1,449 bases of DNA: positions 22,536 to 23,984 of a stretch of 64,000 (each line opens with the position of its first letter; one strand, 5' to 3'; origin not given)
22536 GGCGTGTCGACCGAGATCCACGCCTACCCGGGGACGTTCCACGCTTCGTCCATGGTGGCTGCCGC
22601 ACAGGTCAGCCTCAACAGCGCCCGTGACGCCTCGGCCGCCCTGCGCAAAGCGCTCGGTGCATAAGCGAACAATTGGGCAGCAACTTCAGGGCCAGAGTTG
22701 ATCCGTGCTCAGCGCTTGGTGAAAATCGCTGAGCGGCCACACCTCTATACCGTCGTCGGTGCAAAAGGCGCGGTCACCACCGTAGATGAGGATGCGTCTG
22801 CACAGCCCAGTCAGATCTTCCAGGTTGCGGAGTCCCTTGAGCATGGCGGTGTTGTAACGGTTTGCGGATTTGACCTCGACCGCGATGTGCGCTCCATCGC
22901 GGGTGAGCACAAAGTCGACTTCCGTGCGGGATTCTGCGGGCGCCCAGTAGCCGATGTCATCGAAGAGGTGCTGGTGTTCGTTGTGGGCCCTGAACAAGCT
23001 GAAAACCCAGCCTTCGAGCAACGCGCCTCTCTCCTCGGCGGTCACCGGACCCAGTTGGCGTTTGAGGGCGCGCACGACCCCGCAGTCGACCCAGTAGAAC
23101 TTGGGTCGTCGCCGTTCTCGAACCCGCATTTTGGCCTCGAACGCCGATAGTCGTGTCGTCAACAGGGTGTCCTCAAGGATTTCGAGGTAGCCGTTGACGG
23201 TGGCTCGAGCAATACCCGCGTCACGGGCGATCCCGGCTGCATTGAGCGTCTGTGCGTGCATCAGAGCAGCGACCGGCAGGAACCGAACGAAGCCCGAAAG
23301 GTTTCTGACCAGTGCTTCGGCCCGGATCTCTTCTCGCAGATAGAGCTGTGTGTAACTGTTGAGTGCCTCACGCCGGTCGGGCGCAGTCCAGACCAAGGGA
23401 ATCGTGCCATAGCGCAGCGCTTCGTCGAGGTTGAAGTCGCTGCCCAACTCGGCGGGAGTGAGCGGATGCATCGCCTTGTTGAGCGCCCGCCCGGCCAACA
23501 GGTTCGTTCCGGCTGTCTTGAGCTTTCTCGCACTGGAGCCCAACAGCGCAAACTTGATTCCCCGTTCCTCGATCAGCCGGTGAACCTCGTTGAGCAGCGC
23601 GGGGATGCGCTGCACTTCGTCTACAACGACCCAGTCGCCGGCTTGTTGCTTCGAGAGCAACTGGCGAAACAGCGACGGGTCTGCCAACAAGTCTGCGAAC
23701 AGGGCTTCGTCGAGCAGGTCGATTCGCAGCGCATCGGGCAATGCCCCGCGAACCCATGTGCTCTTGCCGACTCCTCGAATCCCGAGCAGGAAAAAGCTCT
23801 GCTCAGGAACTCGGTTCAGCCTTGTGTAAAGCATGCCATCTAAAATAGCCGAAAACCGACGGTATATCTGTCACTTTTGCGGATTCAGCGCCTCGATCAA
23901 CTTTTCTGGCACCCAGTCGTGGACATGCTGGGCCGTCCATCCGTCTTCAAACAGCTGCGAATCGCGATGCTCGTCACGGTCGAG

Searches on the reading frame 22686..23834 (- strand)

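Call 6: search_protein_families(library=padloc, proteins=[window:22686-23834:-], max_evalue=0.01)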
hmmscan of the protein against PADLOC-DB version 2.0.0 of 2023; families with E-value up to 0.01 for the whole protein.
window:22686-23834:- (382 aa): 7 families
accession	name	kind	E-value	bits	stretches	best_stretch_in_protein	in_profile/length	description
PDLC04790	PDC-S01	-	6.4e-51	171.4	2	142-373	180-419/422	-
PDLC04789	PDC-S01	-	1.9e-37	127.2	1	11-329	17-346/375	-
PDLC04787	PDC-S01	-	4.2e-27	93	1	16-372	32-406/412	-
PDLC04791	PDC-S01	-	1.6e-21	74.4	1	3-350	11-375/395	-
PDLC04786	PDC-S01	-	1.1e-11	42.2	1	214-337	272-400/439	-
PDLC04788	PDC-S01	-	8.8e-08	29.5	1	208-335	258-391/448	-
PDLC04792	PDC-S01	-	9.9e-08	29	1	245-329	306-390/452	-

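Call 7: search_protein_families(library=pfam, proteins=[window:22686-23834:-], max_evalue=0.01)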
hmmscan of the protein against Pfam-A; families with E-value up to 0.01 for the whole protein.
window:22686-23834:- (382 aa): 3 families
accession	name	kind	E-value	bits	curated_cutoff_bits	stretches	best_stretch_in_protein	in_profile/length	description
PF13635.12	DUF4143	-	8.7e-30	104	28.1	1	168-323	2-159/160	Domain of unknown function (DUF4143)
PF13173.12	AAA_14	-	1.2e-17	64.5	27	1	14-129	5-127/129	AAA domain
PF13401.12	AAA_22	-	0.0023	18.7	27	0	55-100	74-123/130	AAA domain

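Call 8: search_protein_families(library=ncbifam, proteins=[window:22686-23834:-], max_evalue=0.01)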
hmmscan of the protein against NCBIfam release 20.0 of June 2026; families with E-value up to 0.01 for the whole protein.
window:22686-23834:- (382 aa): 0 families
